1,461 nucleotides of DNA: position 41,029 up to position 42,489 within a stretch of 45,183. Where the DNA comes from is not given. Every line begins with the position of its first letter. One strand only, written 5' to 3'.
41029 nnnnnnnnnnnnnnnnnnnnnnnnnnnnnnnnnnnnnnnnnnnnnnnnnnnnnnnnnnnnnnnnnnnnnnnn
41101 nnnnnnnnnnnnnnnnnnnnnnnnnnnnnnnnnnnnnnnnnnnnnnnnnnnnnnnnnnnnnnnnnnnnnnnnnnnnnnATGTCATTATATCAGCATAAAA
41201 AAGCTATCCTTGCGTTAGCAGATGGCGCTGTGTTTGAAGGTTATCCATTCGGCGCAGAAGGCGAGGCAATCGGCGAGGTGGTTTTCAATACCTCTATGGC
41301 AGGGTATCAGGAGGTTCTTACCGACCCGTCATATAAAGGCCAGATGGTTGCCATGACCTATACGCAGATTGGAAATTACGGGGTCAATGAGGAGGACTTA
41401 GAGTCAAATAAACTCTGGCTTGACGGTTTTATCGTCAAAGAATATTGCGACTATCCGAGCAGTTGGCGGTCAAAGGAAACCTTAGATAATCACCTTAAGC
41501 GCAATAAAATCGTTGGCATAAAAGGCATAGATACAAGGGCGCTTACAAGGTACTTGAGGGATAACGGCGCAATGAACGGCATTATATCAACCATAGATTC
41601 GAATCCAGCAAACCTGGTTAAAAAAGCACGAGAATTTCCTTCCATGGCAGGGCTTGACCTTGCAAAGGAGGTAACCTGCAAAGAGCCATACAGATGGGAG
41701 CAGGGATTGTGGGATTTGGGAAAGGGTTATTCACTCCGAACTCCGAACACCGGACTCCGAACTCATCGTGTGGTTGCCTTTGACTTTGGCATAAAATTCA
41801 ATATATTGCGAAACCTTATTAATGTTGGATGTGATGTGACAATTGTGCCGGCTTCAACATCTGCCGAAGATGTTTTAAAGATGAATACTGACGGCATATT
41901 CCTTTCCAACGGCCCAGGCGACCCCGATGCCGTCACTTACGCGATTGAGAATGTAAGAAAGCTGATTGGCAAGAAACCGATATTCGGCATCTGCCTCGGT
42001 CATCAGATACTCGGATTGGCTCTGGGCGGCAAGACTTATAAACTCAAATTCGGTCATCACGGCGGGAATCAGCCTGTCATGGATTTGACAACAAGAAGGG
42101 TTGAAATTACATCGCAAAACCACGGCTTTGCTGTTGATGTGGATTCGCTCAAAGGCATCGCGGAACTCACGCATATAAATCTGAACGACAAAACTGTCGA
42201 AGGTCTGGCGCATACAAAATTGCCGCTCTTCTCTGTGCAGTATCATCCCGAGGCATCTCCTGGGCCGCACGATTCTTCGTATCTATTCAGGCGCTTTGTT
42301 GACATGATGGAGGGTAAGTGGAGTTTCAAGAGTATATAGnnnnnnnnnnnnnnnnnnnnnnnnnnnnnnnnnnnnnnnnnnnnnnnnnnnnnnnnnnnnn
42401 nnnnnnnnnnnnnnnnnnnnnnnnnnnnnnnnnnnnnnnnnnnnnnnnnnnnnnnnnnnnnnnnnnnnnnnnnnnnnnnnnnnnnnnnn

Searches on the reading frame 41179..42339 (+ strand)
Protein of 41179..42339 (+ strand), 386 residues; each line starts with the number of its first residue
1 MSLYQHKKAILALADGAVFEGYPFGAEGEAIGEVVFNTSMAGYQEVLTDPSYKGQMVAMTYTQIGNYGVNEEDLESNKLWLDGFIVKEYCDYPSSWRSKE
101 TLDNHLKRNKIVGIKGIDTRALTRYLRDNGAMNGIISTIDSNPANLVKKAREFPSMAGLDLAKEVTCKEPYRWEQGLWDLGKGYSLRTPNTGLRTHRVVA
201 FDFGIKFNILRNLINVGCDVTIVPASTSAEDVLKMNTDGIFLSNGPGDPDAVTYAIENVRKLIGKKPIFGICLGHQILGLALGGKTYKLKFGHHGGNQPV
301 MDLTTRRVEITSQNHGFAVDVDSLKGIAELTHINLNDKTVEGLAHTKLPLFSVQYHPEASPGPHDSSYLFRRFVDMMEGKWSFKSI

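Call 50: search_protein_families(library=pfam, proteins=[window:41179-42339:+])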
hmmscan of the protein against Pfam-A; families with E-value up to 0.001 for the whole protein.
window:41179-42339:+ (386 aa): 3 families
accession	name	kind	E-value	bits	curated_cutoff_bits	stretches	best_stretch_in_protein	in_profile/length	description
PF00117.34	GATase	-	5.2e-56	189.8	22.8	1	200-375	2-189/190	Glutamine amidotransferase class-I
PF00988.28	CPSase_sm_chain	-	3e-55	185.9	27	1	11-136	1-126/126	Carbamoyl-phosphate synthase small chain, CPSase domain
PF07722.19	Peptidase_C26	-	9.2e-08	32.5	20.5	1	264-358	104-219/219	Peptidase C26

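Call 51: find_homologous_proteins(query=window:41179-42339:+, max_evalue=1e-60)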
Query window:41179-42339:+ (386 aa): 8000 proteins with E <= 1e-60 among 8000 candidates; the best 120 are listed.
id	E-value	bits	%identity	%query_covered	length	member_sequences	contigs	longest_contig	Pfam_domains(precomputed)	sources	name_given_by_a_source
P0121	4.8e-240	814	90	99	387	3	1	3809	PF07722.20,PF00117.35,PF00988.29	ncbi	-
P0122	6.4e-236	800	88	100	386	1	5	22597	PF07722.20,PF00117.35,PF00988.29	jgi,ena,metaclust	metaclust:\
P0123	1.2e-235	799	88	100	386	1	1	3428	PF07722.20,PF00117.35,PF00988.29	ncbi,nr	ncbi:MAG: glutamine-hydrolyzing carbamoyl-phosphate synthase small subunit [Deltaproteobacteria bact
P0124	8.3e-235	797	88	100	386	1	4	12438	PF07722.20,PF00117.35,PF00988.29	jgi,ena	-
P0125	2.0e-234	795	87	100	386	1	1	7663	PF07722.20,PF00117.35,PF00988.29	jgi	-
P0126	2.1e-234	795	88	100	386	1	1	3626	PF07722.20,PF00117.35,PF00988.29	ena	-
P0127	2.2e-234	795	88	100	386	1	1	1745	PF07722.20,PF00117.35,PF00988.29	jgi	-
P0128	8.0e-234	793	88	100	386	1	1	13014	PF07722.20,PF00117.35,PF00988.29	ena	-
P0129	2.5e-232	788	87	100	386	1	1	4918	PF07722.20,PF00117.35,PF00988.29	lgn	-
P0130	4.3e-225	765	85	100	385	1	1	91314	PF07722.20,PF00117.35,PF00988.29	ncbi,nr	ncbi:MAG: glutamine-hydrolyzing carbamoyl-phosphate synthase small subunit [Deltaproteobacteria bact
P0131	8.8e-225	764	86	100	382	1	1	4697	PF07722.20,PF00117.35,PF00988.29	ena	-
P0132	9.5e-225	764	86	100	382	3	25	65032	PF07722.20,PF00117.35,PF00988.29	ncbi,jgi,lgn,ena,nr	ncbi:MAG: carbamoyl phosphate synthase small subunit [Deltaproteobacteria bacterium RIFCSPLOWO2_12_F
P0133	1.1e-224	763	86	100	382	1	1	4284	PF07722.20,PF00117.35,PF00988.29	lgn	-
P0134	9.5e-224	760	85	100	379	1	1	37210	PF07722.20,PF00117.35,PF00988.29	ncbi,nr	ncbi:MAG: glutamine-hydrolyzing carbamoyl-phosphate synthase small subunit [Deltaproteobacteria bact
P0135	2.0e-223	759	84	100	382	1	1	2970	PF07722.20,PF00117.35,PF00988.29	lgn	-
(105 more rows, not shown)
